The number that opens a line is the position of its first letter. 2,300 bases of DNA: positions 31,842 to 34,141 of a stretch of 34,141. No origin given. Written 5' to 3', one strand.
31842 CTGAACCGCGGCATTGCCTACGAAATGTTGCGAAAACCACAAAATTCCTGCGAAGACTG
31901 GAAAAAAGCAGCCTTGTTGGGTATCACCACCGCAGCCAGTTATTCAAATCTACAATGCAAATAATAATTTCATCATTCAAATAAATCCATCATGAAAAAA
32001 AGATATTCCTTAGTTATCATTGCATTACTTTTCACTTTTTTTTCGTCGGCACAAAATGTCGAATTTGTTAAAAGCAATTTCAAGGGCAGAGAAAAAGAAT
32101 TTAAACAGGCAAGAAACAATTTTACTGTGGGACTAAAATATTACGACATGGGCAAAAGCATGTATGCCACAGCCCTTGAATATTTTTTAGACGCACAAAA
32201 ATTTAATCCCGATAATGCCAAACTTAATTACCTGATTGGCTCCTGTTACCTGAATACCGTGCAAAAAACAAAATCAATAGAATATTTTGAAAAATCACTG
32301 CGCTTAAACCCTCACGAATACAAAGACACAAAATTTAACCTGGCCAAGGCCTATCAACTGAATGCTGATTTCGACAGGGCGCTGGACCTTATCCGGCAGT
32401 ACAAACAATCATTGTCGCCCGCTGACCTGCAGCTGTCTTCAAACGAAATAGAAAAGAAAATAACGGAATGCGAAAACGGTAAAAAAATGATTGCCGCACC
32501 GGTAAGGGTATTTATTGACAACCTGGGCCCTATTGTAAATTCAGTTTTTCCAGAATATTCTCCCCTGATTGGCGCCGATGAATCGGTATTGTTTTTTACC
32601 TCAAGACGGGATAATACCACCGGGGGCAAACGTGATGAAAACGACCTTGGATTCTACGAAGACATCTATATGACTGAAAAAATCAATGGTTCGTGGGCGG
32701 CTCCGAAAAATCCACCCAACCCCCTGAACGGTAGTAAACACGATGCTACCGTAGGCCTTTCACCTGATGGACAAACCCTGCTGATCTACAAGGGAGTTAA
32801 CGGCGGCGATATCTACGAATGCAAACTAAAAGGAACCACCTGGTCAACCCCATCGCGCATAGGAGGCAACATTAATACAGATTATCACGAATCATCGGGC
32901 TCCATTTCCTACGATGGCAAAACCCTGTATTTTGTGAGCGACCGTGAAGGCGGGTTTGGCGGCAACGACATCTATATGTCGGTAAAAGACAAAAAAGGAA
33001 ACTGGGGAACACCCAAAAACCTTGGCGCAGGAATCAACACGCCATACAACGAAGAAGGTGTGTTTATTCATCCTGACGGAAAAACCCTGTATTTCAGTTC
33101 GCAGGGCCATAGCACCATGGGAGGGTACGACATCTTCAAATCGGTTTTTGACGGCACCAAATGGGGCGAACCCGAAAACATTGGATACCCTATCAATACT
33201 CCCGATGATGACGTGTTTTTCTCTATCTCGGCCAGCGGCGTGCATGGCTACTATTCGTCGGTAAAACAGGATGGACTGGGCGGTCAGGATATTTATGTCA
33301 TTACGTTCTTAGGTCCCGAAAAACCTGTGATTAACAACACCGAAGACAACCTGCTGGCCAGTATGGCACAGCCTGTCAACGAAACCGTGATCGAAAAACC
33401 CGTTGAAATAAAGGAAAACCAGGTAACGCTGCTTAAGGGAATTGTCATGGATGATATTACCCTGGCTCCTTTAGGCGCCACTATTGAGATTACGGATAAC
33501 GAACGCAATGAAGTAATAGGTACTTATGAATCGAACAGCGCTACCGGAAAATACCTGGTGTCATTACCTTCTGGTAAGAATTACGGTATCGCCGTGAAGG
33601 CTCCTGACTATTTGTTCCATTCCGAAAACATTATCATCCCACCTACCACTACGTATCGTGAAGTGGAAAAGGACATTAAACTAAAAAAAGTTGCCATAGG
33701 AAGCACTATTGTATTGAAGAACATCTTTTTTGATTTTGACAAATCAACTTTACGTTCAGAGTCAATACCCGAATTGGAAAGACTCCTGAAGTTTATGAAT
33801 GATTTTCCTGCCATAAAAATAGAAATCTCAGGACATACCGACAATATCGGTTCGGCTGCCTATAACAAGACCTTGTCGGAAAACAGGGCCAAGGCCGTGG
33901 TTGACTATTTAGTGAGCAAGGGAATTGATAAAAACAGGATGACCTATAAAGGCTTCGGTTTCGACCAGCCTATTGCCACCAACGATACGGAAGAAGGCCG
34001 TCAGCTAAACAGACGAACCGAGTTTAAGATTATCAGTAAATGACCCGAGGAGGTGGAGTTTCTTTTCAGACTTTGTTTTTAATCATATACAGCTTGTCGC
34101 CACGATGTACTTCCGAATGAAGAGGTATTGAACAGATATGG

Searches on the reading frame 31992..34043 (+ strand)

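Call 68: search_protein_families(library=pfam, proteins=[window:31992-34043:+], max_evalue=0.001)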
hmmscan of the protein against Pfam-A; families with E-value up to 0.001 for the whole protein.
window:31992-34043:+ (683 aa): 7 families
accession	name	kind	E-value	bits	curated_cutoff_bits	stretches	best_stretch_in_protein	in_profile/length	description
PF00691.25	OmpA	-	1.1e-23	83.8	27.2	1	579-674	1-98/98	OmpA family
PF07676.18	PD40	-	1.8e-22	79.1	20.9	2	348-382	5-37/38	WD40-like Beta Propeller Repeat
PF00515.34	TPR_1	-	1.6e-07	31.3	27.8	0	77-108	2-33/34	Tetratricopeptide repeat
PF13181.12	TPR_8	-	1.5e-06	28.4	25.7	1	76-108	1-33/34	Tetratricopeptide repeat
PF07719.23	TPR_2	-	6.1e-06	26.4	27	0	76-108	1-33/34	Tetratricopeptide repeat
PF14559.12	TPR_19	-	7.1e-05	23.5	25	0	96-137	11-51/68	Tetratricopeptide repeat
PF13432.12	TPR_16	-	0.00088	20.1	32.7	0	58-108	13-63/65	Tetratricopeptide repeat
